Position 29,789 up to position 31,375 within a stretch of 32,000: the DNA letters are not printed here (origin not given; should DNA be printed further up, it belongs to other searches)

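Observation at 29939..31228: Orphan QueC-like PP-loop enzyme with unrecognised N- and C-terminal extensions, on the opposite strand inside the dap operon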

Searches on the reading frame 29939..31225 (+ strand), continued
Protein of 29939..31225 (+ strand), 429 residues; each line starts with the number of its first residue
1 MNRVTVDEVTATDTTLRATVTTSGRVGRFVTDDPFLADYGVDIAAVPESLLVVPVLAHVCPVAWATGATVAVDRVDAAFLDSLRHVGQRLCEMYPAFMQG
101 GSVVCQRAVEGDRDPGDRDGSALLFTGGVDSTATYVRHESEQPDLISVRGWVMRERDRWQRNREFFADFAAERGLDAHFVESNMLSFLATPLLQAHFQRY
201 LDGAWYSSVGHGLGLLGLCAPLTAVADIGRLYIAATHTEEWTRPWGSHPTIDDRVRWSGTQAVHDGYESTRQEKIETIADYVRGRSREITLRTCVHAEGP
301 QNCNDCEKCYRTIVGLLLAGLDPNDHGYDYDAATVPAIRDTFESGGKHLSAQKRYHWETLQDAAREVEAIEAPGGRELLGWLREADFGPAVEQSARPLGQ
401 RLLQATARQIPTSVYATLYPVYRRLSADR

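Call 97: get_annotated_region(hit=H12, flank=9000)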
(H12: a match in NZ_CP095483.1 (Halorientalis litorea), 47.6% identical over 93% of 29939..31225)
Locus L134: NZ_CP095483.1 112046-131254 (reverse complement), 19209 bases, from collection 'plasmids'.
description: Halorientalis litorea strain ZY14 plasmid unnamed1, complete sequence
organism: Halorientalis litorea (NCBI taxid 2931977)
taxonomy: Archaea; Euryarchaeota; Halobacteria; Halobacteriales; Haloarculaceae; Halorientalis; Halorientalis litorea
host: -; source: cell culture,salt; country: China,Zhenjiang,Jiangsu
typing (MOB-suite, as given by PLSDB): non-mobilizable
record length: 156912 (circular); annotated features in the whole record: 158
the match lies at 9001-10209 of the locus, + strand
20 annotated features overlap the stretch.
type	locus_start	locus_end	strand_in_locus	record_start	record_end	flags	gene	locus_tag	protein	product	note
CDS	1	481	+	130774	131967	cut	-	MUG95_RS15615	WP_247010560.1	MFS transporter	GO:0055085 - transmembrane transport [Evidence IEA]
CDS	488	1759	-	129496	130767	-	-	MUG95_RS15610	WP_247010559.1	acyl-CoA dehydrogenase family protein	-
CDS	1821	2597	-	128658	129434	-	-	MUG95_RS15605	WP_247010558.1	IclR family transcriptional regulator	GO:0006355 - regulation of DNA-templated transcription [Evidence IEA]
CDS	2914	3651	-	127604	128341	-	-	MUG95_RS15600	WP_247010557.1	SDR family oxidoreductase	-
CDS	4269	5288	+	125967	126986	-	-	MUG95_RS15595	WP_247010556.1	DUF1616 domain-containing protein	-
CDS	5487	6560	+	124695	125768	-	-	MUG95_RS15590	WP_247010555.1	Gfo/Idh/MocA family oxidoreductase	-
CDS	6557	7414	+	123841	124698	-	-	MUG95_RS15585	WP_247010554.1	hypothetical protein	-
CDS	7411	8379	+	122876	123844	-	-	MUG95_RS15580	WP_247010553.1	NAD-dependent epimerase/dehydratase family protein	-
CDS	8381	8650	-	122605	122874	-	-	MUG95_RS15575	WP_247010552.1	hypothetical protein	-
CDS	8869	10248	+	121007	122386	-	-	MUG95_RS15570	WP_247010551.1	hypothetical protein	-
CDS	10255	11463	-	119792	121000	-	-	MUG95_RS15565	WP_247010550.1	ATP-grasp domain-containing protein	-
CDS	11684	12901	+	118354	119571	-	-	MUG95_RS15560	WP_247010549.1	sulfatase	-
CDS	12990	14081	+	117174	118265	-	-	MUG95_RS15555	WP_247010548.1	Gfo/Idh/MocA family oxidoreductase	-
CDS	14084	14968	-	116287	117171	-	-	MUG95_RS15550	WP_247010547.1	universal stress protein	-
CDS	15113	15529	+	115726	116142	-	-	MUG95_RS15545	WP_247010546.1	universal stress protein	-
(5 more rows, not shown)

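Call 98: get_annotated_region(hit=H14, flank=9000)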
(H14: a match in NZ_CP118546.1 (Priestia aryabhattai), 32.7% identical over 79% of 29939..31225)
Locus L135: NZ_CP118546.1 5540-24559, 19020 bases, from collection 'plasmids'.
description: Priestia aryabhattai strain G5.MM8 plasmid pG5.MM8, complete sequence
organism: Priestia aryabhattai (NCBI taxid 412384)
taxonomy: Bacteria; Bacillota; Bacilli; Bacillales; Bacillaceae; Priestia; Priestia aryabhattai
host: -; source: Pure isolate,soil; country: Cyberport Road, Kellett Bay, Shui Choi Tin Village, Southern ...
typing (MOB-suite, as given by PLSDB): non-mobilizable; replicon rep_cluster_237
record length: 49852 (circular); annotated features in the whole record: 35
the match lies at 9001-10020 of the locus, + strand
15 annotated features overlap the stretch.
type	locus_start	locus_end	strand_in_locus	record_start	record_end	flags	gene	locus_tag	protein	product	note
CDS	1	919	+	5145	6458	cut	-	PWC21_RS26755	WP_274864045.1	UDP-glucose/GDP-mannose dehydrogenase family protein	-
CDS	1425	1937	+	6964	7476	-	-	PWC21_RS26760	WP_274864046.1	hypothetical protein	-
CDS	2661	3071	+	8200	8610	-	-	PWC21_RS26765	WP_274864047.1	hypothetical protein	-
CDS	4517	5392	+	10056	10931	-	-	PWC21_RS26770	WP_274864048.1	hypothetical protein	-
CDS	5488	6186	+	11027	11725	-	-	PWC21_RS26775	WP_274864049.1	galactosyltransferase-related protein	-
CDS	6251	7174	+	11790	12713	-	-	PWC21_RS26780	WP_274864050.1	polysaccharide pyruvyl transferase family protein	-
CDS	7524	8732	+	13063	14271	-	-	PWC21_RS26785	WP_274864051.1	hypothetical protein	-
CDS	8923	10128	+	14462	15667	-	-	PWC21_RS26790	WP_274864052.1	hypothetical protein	-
CDS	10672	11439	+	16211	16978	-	-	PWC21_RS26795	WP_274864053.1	GT-D fold domain-containing glycosyltransferase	-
CDS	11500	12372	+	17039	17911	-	galU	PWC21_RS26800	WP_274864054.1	UTP--glucose-1-phosphate uridylyltransferase GalU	GO:0009225 - nucleotide-sugar metabolic process [Evidence IEA]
CDS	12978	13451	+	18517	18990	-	-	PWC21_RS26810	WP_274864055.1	hypothetical protein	-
CDS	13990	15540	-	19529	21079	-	-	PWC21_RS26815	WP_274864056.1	glycosyltransferase family 2 protein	-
CDS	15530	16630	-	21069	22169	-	-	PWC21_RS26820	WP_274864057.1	glycosyltransferase family 2 protein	-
CDS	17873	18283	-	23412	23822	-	-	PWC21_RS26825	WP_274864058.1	hypothetical protein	-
CDS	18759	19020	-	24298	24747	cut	-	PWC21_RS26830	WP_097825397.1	spore coat protein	-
